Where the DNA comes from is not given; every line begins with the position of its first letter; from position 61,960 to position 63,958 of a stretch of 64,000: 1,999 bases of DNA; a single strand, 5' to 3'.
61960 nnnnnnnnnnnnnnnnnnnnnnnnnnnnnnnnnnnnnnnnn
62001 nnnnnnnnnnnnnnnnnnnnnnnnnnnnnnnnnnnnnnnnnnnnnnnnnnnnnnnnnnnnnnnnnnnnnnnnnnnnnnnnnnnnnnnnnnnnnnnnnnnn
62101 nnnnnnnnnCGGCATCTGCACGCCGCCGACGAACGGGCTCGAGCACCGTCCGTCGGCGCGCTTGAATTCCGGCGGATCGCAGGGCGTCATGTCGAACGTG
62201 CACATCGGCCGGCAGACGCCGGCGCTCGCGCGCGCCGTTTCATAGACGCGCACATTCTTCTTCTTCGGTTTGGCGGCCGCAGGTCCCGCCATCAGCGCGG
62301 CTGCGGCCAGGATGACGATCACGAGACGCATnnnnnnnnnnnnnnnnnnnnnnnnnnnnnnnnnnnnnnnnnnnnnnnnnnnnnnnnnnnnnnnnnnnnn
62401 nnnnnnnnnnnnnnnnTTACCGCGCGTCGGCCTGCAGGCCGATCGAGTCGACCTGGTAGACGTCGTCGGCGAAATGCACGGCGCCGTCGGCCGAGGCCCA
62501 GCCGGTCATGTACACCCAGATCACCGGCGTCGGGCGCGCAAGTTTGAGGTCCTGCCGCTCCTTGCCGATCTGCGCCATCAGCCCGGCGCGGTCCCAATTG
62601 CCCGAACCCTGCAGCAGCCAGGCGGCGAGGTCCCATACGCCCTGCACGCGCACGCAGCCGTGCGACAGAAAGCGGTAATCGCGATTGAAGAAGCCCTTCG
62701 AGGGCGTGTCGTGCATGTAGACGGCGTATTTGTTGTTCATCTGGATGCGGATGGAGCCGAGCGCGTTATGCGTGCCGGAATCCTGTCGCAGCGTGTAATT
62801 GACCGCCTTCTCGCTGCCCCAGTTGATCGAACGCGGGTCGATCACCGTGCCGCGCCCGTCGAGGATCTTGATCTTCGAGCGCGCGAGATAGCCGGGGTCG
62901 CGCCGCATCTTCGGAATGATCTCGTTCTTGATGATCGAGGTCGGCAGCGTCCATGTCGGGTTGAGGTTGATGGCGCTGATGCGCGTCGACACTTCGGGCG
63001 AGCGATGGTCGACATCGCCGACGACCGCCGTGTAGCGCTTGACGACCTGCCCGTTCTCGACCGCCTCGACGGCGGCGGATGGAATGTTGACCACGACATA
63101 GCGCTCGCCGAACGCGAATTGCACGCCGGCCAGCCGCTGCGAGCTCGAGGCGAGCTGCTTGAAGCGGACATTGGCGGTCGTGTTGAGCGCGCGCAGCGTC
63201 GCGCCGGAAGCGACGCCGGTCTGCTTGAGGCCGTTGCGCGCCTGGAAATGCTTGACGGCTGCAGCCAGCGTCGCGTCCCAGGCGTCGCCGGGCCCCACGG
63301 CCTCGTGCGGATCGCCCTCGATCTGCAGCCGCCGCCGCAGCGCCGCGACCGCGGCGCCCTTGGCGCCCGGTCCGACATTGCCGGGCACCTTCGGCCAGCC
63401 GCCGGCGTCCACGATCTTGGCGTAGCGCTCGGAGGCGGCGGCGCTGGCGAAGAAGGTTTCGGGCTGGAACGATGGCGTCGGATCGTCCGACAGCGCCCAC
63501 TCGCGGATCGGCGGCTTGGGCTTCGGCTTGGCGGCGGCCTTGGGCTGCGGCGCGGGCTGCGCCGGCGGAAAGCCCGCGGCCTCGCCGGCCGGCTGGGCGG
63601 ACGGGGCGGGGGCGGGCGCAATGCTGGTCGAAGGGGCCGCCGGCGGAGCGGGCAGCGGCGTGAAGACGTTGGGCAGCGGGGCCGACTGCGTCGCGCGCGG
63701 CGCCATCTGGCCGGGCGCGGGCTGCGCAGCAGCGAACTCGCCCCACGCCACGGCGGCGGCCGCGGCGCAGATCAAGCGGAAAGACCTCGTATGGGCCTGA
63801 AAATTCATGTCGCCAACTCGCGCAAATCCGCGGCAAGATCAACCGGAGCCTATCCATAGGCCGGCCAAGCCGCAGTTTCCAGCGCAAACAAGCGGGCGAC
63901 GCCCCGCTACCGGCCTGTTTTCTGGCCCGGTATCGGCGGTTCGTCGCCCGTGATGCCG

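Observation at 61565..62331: Three tandem paralogous small Cys-rich secreted proteins sharing a strict four-Cys motif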

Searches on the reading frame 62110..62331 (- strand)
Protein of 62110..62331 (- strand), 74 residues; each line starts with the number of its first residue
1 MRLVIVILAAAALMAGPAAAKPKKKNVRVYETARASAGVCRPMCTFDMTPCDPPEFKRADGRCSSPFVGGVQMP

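Call 3: search_protein_families(library=pfam, proteins=[window:62110-62331:-], max_evalue=1)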
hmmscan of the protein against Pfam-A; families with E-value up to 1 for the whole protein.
seq(74 aa): 2 families
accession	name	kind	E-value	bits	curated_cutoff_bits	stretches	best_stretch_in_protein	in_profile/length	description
PF06451.17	Moricin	-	0.046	13.9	27.6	1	2-28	3-29/62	Moricin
PF06951.16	PLA2G12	-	0.12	12.8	34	1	36-69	54-88/184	Group XII secretory phospholipase A2 precursor (PLA2G12)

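Call 4: search_protein_families(library=ncbifam, proteins=[window:62110-62331:-], max_evalue=1)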
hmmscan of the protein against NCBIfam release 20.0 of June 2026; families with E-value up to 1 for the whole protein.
seq(74 aa): 0 families

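Call 32: predict_structure(alignment_id=A3)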
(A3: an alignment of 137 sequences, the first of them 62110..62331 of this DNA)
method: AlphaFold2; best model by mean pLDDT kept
length: 74 residues; sequences in the alignment: 137
mean_pLDDT: 78.7   pTM: 0.36
mean pLDDT of the five models: 78.7, 76.1, 75.3, 75.3, 74.3
residues with pLDDT >= 90: 10; 70-90: 45; 50-70: 17; < 50: 2
segments of 3 or more residues with pLDDT < 50: none
pLDDT, mean of each block of 10 residues (from residue 1): 89 85 77 64 87 88 71 51
secondary structure, 60 per line:
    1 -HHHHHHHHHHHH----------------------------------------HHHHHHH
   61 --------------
elements in order: H2-13 H54-60

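Call 35: fold_search(model_id=the predicted structure, library=pdb)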
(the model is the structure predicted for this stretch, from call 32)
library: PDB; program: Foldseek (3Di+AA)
matches with E <= 10: 0; with E <= 0.001: 0
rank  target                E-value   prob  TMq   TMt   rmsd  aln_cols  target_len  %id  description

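Call 72: search_protein_families(library=pfam, alignment_id=A3, max_evalue=1)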
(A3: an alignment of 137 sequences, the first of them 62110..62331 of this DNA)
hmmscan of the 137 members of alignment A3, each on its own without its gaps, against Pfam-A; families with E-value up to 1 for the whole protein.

A. member 1, window:62110-62331:- (74 aa): 2 families
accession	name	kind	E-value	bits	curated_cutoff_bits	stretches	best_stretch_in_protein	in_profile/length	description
PF06451.17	Moricin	-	0.046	13.9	27.6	1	2-28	3-29/62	Moricin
PF06951.16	PLA2G12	-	0.12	12.8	34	1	36-69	54-88/184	Group XII secretory phospholipase A2 precursor (PLA2G12)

B. families by the number of members that match (of 137 scanned): 43 families (the first 25 are shown)
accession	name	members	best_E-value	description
PF00024.32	PAN_1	11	0.0025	PAN domain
PF10399.14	UCR_Fe-S_N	4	0.0045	Ubiquitinol-cytochrome C reductase Fe-S subunit TAT signal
PF10518.14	TAT_signal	3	0.018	TAT (twin-arginine translocation) pathway signal sequence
PF04956.18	TrbC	2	0.12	TrbC/VIRB2 pilin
PF05984.18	Cytomega_UL20A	2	0.13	Cytomegalovirus UL20A protein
PF12619.13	MCM2_N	1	0.0023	Mini-chromosome maintenance protein 2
PF12868.12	DUF3824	1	0.0065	Domain of unknwon function (DUF3824)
PF23320.1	Zn_SUZ12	1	0.012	Polycomb protein SUZ12-like, Zn domain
PF12300.13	RhlB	1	0.013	ATP-dependent RNA helicase RhlB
PF16081.10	Phage_holin_7_1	1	0.013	Mycobacterial 2 TMS Phage Holin (M2 Hol) Family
PF11106.13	YjbE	1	0.031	Exopolysaccharide production protein YjbE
PF04554.18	Extensin_2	1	0.031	Extensin-like region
PF12581.13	DUF3756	1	0.032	Protein of unknown function (DUF3756)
PF16646.10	AXIN1_TNKS_BD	1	0.04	Axin-1 tankyrase binding domain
PF22861.1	GEO12453p1-like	1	0.04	GEO12453p1-like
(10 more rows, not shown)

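Call 73: search_protein_families(library=ncbifam, alignment_id=A3, max_evalue=1)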
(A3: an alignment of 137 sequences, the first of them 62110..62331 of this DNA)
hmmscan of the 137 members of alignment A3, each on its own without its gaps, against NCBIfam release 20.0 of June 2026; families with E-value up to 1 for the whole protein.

A. member 1, window:62110-62331:- (74 aa): 0 families

B. families by the number of members that match (of 137 scanned): 25 families
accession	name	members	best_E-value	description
NF047833.1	TyroCdyMelC1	2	0.0027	apotyrosinase chaperone MelC1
TIGR01409.1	TAT_signal_seq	2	0.023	twin-arginine translocation signal domain-containing protein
TIGR02953.1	penta_MxKDx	1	0.0032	pentapeptide MXKDX repeat protein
NF040554.1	mini_HHHH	1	0.005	HHHH-motif protein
TIGR02222.1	chap_CsaA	1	0.034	export-related chaperone CsaA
NF005126.0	PRK06563.1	1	0.037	crotonase/enoyl-CoA hydratase family protein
NF004616.0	PRK05950.1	1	0.037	succinate dehydrogenase iron-sulfur subunit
NF037962.1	arsenic_eff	1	0.045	arsenic efflux protein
TIGR01493.1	HAD-SF-IA-v2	1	0.062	HAD-IA family hydrolase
NF011520.0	PRK14959.1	1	0.08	DNA polymerase III subunits gamma and tau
NF041482.1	ADPrt_Strmyces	1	0.099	ADP-ribosyltransferase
NF041742.1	WGxxGxxG_fam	1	0.12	WGxxGxxG family protein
NF052290.2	MocR_like_YczR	1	0.14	MocR-like transcription factor YczR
NF004813.0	PRK06163.1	1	0.15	hypothetical protein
NF041384.1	YHS_seleno_dom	1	0.16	YHS domain-containing (seleno)protein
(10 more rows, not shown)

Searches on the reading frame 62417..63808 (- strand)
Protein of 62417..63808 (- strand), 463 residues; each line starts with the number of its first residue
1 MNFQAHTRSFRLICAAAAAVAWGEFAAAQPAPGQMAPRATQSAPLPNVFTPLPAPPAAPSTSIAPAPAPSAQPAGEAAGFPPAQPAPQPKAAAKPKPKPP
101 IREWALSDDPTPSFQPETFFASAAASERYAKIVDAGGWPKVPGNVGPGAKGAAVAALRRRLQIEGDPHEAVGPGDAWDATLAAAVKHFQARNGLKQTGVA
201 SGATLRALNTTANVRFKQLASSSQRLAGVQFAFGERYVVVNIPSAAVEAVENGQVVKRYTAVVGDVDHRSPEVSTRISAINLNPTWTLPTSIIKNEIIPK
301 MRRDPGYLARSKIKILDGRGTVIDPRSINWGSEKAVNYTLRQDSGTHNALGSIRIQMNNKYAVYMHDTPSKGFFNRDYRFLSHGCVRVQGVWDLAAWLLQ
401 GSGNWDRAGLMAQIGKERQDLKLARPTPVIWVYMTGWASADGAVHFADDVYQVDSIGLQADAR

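Call 3: search_protein_families(library=pfam, proteins=[window:62417-63808:-], max_evalue=1)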
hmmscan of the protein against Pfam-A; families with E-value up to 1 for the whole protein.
window:62417-63808:- (463 aa): 3 families
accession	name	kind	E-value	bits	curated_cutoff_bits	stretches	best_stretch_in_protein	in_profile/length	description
PF03734.19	YkuD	-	2.2e-23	83.9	23.4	1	236-401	2-141/146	L,D-transpeptidase catalytic domain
PF01471.23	PG_binding_1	-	7.6e-10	39.3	23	1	151-208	2-57/57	Putative peptidoglycan binding domain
PF14742.11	GDE_N_bis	-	0.081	13.1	22.1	1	367-391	20-44/194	N-terminal domain of (some) glycogen debranching enzymes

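Call 4: search_protein_families(library=ncbifam, proteins=[window:62417-63808:-], max_evalue=1)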
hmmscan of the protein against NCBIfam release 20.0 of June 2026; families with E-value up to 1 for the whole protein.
window:62417-63808:- (463 aa): 5 families
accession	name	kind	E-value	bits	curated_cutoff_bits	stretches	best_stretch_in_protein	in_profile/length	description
NF007891.0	PRK10594.1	equivalog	8.6e-56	190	425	1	174-455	315-600/617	L,D-transpeptidase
TIGR02869.1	spore_SleB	equivalog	7.5e-06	26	236.5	1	147-219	9-79/201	spore cortex-lytic enzyme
NF038080.1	PG_bind_siph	domain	0.0012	19.2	55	1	145-196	7-59/76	peptidoglycan-binding protein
NF052377.1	lmo1851_S41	exception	0.056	12.1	725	1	176-212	413-449/468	lmo1851 family serine protease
NF008084.0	PRK10819.1-5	equivalog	0.68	9.8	315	0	49-100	58-109/249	TonB system transport protein TonB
